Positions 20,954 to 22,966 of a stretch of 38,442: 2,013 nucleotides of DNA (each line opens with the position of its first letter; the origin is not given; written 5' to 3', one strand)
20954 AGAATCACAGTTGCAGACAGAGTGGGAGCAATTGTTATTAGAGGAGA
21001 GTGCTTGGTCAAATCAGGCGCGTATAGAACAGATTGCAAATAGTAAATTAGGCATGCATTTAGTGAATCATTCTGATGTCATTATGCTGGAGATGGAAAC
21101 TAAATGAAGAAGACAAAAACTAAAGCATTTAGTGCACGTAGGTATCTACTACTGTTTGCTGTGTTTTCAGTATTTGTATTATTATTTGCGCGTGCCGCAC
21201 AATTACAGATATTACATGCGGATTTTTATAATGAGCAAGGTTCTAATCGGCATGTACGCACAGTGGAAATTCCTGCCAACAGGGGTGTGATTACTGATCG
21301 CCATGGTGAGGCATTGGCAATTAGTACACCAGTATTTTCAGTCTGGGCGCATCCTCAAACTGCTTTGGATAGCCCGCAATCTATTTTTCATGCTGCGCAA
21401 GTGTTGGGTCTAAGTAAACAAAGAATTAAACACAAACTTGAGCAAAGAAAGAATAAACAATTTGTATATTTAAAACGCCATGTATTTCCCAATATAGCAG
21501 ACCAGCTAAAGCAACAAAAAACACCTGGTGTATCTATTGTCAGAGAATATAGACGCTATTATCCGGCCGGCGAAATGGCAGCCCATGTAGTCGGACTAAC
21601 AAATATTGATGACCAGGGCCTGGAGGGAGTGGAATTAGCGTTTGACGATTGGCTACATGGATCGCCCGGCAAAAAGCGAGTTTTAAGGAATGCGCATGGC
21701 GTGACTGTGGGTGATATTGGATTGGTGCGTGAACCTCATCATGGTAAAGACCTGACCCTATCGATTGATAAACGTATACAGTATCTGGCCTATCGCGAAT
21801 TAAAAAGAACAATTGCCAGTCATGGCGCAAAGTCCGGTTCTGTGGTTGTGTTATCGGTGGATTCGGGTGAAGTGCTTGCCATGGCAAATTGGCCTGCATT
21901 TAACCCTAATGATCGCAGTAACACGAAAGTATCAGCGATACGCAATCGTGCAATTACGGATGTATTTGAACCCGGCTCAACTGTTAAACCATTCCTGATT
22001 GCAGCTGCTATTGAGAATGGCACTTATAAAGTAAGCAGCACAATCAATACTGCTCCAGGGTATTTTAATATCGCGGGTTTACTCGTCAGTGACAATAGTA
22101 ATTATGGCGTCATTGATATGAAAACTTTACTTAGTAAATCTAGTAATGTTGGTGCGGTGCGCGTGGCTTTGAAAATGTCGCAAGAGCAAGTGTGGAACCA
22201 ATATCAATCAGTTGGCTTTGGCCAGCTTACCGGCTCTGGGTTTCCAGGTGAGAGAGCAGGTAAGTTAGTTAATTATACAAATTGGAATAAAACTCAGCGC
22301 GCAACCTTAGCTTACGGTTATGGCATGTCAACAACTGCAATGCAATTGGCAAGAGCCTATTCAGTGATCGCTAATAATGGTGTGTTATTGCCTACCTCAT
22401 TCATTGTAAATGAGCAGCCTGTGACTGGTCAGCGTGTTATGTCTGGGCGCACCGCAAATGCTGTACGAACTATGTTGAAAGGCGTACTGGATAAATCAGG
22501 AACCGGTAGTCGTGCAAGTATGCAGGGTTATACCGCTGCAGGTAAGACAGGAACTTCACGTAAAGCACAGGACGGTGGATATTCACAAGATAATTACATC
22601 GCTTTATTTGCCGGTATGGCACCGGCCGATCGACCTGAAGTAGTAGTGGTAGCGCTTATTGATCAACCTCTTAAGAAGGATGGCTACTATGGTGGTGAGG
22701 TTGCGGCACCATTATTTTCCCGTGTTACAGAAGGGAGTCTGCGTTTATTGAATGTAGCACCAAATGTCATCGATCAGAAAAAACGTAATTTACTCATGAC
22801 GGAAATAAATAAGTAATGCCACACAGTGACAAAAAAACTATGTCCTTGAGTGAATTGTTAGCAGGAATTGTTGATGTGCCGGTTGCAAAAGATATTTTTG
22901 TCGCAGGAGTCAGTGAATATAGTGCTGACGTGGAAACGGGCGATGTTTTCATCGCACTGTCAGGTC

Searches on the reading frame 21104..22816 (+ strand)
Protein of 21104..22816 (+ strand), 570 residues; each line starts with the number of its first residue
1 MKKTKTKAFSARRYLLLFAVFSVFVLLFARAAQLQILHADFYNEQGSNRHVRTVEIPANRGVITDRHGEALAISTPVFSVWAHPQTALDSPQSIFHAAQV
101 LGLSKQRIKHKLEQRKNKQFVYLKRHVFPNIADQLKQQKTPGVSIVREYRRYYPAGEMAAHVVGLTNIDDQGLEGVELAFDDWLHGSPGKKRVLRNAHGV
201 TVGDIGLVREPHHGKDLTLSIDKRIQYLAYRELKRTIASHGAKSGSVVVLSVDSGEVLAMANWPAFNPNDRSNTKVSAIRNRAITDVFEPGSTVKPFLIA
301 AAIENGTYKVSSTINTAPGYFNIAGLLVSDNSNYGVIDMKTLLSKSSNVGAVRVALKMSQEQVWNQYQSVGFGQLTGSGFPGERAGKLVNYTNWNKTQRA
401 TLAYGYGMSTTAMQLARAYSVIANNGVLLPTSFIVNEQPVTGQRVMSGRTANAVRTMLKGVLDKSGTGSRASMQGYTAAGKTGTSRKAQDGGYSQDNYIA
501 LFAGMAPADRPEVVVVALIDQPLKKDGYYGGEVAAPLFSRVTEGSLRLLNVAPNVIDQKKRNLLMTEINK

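Call 43: search_protein_families(library=pfam, proteins=[window:21104-22816:+], max_evalue=0.001)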
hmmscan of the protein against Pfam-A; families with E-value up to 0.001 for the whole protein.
window:21104-22816:+ (570 aa): 3 families
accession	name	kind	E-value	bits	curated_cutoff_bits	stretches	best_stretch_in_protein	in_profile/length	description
PF00905.27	Transpeptidase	-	8.3e-73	245.6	22.1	1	245-542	1-298/299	Penicillin binding protein transpeptidase domain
PF03717.20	PBP_dimer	-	4.2e-24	86.4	24.4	1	56-202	2-176/180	Penicillin-binding Protein dimerisation domain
PF21922.1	PBP_dimer_2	-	1.7e-05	25.4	27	1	148-191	22-64/83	Penicillin binding protein A dimerisation domain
